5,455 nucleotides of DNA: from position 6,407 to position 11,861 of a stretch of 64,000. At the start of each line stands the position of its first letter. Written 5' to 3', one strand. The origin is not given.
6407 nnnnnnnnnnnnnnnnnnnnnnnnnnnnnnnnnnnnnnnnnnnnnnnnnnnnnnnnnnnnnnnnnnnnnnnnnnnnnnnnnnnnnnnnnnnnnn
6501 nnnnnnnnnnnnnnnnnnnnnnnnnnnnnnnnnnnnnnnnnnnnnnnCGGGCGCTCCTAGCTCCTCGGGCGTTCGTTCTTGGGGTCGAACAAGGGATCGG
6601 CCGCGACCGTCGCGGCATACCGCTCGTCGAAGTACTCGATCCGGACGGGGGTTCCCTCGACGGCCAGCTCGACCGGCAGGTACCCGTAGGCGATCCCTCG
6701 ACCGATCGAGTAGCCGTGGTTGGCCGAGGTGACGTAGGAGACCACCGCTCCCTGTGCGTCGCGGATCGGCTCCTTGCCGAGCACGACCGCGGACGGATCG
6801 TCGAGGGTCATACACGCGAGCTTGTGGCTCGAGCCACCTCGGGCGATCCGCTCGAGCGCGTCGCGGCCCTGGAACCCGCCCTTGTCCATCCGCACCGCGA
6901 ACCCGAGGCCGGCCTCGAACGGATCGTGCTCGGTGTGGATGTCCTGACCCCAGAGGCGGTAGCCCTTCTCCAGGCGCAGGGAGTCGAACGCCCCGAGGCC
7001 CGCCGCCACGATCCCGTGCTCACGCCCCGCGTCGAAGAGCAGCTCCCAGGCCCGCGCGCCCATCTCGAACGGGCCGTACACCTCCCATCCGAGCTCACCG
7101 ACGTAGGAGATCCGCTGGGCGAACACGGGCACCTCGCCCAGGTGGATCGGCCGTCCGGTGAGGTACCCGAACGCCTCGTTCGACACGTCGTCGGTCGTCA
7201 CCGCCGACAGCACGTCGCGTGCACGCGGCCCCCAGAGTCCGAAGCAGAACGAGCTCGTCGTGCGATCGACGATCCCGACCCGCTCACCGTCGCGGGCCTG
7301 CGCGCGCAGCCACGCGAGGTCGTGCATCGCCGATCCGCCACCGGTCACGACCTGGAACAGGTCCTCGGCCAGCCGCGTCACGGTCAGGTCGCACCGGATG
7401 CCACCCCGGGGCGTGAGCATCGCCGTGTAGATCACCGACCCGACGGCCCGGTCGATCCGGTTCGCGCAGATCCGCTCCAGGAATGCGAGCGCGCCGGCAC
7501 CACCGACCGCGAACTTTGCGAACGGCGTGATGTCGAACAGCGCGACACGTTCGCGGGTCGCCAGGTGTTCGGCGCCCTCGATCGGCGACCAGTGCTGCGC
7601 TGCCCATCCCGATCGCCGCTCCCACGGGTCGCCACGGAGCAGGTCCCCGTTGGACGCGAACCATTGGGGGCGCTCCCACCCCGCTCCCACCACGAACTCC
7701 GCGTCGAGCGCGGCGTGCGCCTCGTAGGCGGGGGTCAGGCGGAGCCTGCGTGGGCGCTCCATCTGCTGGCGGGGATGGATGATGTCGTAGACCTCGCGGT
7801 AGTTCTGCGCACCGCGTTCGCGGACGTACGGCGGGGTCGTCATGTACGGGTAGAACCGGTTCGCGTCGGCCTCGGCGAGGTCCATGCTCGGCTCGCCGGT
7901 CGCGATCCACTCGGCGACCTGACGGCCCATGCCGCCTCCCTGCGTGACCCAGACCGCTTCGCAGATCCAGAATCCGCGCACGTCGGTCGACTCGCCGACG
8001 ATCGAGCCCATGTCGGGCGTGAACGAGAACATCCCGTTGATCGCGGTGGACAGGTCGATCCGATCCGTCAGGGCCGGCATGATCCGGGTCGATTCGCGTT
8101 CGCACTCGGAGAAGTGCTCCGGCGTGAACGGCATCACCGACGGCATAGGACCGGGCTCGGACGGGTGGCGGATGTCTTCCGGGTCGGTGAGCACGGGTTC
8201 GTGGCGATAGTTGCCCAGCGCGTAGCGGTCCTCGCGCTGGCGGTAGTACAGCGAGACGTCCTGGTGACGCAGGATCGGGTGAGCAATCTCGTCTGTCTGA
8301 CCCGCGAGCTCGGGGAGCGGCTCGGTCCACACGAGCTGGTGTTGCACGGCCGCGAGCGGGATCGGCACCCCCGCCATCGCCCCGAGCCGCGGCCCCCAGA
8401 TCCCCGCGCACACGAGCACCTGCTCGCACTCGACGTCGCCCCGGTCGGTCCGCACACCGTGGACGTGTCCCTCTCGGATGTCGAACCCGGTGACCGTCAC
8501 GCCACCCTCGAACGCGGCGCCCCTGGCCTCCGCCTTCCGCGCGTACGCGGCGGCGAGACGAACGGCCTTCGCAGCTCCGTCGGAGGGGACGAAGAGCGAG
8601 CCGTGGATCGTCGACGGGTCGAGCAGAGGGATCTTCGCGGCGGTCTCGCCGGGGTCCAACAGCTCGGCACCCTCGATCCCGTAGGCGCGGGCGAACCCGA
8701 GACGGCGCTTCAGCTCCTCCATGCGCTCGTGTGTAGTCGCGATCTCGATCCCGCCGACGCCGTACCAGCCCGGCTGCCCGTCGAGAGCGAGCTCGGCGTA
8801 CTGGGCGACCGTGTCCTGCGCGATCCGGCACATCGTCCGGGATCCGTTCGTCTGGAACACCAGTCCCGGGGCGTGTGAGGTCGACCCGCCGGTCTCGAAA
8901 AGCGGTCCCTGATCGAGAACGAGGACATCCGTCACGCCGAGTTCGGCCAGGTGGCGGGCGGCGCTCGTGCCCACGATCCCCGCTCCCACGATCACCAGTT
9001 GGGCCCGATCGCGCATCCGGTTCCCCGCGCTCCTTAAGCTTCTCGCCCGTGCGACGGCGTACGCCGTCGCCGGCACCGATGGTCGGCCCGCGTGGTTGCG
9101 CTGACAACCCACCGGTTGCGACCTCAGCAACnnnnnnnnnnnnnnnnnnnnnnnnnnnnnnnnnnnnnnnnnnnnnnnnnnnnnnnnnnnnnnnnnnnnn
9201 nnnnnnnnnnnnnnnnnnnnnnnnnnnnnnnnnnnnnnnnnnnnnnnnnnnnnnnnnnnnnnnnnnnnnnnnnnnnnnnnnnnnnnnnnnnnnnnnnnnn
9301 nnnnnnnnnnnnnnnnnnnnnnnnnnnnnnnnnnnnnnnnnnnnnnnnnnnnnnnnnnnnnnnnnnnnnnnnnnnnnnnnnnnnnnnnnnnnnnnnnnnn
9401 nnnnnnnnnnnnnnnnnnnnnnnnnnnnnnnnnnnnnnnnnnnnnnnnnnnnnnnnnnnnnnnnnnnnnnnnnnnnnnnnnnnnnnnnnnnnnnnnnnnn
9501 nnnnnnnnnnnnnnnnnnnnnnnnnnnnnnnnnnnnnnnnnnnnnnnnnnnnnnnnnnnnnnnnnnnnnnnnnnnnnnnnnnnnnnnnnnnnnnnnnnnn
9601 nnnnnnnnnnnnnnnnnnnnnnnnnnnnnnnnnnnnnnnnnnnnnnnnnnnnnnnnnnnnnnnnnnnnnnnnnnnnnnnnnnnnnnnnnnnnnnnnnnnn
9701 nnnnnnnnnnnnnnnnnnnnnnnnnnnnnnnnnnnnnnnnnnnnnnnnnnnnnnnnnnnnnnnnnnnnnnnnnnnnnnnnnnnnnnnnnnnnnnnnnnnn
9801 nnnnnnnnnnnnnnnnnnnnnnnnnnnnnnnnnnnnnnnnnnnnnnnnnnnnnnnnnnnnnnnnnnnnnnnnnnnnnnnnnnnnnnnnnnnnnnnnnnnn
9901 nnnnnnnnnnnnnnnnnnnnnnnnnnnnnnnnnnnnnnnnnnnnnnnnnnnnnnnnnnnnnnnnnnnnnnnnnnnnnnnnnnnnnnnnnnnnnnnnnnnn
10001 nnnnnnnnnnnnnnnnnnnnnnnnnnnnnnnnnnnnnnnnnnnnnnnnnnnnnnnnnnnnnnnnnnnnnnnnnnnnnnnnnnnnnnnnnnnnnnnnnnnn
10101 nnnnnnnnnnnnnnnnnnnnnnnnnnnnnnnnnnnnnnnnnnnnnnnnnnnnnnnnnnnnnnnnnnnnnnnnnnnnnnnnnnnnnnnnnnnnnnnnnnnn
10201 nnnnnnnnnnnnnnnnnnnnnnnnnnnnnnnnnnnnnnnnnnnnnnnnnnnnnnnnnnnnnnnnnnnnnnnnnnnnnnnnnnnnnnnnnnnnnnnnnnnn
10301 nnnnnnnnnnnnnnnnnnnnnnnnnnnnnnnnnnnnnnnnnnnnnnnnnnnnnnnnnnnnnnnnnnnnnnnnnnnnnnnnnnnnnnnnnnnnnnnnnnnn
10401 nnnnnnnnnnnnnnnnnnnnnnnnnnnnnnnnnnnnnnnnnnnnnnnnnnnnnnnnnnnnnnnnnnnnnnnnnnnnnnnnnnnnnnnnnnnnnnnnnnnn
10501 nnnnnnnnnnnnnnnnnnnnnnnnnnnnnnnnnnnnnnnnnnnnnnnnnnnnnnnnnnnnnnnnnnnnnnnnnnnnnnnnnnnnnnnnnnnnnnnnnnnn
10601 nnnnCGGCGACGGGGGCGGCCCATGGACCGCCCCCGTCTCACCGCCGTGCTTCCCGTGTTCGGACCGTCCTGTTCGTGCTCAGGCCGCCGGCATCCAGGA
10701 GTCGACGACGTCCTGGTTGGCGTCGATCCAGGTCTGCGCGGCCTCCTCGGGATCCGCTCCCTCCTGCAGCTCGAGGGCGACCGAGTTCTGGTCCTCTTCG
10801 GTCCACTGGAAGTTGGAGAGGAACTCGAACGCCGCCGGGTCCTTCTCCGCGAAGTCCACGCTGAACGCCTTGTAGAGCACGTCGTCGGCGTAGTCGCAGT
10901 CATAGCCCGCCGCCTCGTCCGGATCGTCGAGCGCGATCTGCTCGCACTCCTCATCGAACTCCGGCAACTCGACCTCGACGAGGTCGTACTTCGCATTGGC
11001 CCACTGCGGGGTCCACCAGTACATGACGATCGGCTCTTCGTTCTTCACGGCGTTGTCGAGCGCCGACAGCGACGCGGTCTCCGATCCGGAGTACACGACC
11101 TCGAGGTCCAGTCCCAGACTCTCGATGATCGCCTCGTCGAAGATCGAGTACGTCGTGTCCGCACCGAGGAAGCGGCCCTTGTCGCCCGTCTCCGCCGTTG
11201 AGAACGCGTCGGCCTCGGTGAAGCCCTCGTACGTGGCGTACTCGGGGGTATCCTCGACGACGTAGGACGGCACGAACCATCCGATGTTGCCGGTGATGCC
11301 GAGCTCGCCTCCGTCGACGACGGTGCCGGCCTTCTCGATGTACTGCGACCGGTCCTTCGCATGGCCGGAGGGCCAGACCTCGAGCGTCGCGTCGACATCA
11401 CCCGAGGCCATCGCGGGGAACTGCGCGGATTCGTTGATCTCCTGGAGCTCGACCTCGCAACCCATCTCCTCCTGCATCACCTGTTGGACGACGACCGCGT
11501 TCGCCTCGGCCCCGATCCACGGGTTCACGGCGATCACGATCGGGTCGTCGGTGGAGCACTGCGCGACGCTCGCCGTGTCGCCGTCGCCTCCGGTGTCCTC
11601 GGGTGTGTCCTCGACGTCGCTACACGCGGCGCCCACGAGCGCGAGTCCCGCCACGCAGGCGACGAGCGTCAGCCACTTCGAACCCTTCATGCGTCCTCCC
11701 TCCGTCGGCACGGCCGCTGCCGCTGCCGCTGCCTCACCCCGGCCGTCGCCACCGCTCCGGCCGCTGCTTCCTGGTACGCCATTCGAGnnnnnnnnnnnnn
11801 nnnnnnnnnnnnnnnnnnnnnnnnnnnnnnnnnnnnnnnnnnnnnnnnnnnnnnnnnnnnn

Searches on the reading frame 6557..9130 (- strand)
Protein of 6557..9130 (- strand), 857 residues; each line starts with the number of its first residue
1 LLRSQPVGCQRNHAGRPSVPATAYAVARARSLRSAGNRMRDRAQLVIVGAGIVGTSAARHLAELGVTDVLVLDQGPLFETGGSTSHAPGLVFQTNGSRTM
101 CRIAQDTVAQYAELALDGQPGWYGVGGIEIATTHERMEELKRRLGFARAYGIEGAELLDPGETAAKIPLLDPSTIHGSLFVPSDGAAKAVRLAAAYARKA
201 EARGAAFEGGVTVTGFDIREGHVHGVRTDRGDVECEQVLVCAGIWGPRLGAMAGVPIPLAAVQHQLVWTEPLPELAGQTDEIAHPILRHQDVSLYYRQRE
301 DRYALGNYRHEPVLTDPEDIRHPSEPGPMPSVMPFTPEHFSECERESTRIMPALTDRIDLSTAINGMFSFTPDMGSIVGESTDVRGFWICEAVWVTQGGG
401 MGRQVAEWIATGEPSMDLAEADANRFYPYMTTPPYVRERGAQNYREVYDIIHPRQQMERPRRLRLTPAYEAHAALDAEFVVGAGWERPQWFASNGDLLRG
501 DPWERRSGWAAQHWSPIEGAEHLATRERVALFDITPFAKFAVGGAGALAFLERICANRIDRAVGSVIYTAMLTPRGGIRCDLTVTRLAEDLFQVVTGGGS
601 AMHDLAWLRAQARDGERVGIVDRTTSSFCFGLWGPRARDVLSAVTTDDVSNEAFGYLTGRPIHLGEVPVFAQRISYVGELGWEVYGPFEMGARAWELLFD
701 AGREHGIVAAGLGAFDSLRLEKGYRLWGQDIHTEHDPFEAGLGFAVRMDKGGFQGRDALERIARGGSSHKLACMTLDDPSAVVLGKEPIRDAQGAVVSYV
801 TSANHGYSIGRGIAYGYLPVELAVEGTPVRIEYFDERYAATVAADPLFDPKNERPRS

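Call 12: search_protein_families(library=pfam, proteins=[window:6557-9130:-], max_evalue=0.00001)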
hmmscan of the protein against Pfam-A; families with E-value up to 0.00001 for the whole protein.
window:6557-9130:- (857 aa): 4 families
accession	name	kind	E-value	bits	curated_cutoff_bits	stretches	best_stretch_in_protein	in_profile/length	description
PF01571.26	GCV_T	-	3.1e-81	272.8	25.6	1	469-745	2-255/255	Aminomethyltransferase folate-binding domain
PF01266.30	DAO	-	4.9e-54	184.6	27.9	1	45-408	2-353/353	FAD dependent oxidoreductase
PF16350.10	FAO_M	-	8.7e-20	71.1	27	1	411-465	1-55/56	FAD dependent oxidoreductase central domain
PF08669.17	GCV_T_C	-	1.8e-18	66.7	25.9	1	770-849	2-80/80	Glycine cleavage T-protein C-terminal barrel domain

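Call 53: search_protein_families(library=ncbifam, proteins=[window:6557-9130:-], max_evalue=0.00001)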
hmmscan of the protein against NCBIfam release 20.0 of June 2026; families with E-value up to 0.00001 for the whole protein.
window:6557-9130:- (857 aa): 17 families
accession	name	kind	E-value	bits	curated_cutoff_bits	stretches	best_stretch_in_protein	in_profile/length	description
NF001567.0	PRK00389.1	subfamily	1.7e-56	191.7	300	1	520-851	36-356/359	glycine cleavage system aminomethyltransferase GcvT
NF053776.1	TmaoDeMthMsil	equivalog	3.8e-53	181.1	1100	1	506-856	405-762/763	trimethylamine N-oxide demethylase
TIGR01372.1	soxA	subfamily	4.9e-52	176.9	1164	1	463-855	607-994/996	sarcosine oxidase subunit alpha family protein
NF010093.0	PRK13579.1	equivalog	2.8e-48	164.6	459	1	520-851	43-367/371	glycine cleavage system aminomethyltransferase GcvT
TIGR00528.1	gcvT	equivalog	7.3e-46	156.7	235.85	1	520-847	34-359/362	glycine cleavage system aminomethyltransferase GcvT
TIGR02352.1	thiamin_ThiO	equivalog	6.8e-19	68.2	250.8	1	46-266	2-227/351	glycine oxidase ThiO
TIGR01373.1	soxB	subfamily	8.5e-19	67.7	529.45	1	44-272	32-266/407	sarcosine oxidase subunit beta family protein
NF009133.0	PRK12486.1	equivalog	4e-18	65.5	410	1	525-843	51-364/369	dimethylsulfoniopropionate demethylase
NF008425.0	PRK11259.1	equivalog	2.4e-17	63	257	1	41-426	3-375/377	N-methyl-L-tryptophan oxidase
TIGR03364.1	HpnW_proposed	hypoth_equivalog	1.1e-14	54.2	285.1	1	44-245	2-196/365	TIGR03364 family FAD-dependent oxidoreductase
NF001933.0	PRK00711.1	subfamily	1.2e-14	54.2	383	1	126-259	136-270/429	D-amino acid dehydrogenase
NF047633.1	SyrngDmethDesA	equivalog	3.3e-12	45.7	800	1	528-724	46-249/453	syringate O-demethylase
TIGR03377.1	glycerol3P_GlpA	equivalog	3.3e-11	42.4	552.8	1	45-263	2-221/530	anaerobic glycerol-3-phosphate dehydrogenase subunit GlpA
NF047885.1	VanMgalDeMLigM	equivalog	1.5e-10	40.7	580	1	521-724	38-250/461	vanillate/3-O-methylgallate O-demethylase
NF008726.1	PRK11728.1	equivalog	3.8e-10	39.2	299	1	44-258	2-214/389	L-2-hydroxyglutarate oxidase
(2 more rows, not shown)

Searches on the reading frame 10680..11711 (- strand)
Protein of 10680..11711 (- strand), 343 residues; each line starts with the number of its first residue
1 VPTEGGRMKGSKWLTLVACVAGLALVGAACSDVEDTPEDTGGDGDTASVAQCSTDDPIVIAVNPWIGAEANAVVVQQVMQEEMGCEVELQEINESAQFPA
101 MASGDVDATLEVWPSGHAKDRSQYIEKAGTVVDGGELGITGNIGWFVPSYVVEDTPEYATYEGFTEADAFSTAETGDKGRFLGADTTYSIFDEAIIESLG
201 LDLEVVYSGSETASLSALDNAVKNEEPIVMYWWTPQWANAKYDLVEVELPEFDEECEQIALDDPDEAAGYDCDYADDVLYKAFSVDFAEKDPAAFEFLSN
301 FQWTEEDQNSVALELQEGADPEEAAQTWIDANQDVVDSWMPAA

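Call 12: search_protein_families(library=pfam, proteins=[window:10680-11711:-], max_evalue=0.00001)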
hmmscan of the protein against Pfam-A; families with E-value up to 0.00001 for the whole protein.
window:10680-11711:- (343 aa): 1 family
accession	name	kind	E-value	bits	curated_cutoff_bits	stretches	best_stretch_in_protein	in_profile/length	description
PF04069.17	OpuAC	-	9.8e-46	156.9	21.2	1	56-330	1-256/257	Substrate binding domain of ABC-type glycine betaine transport system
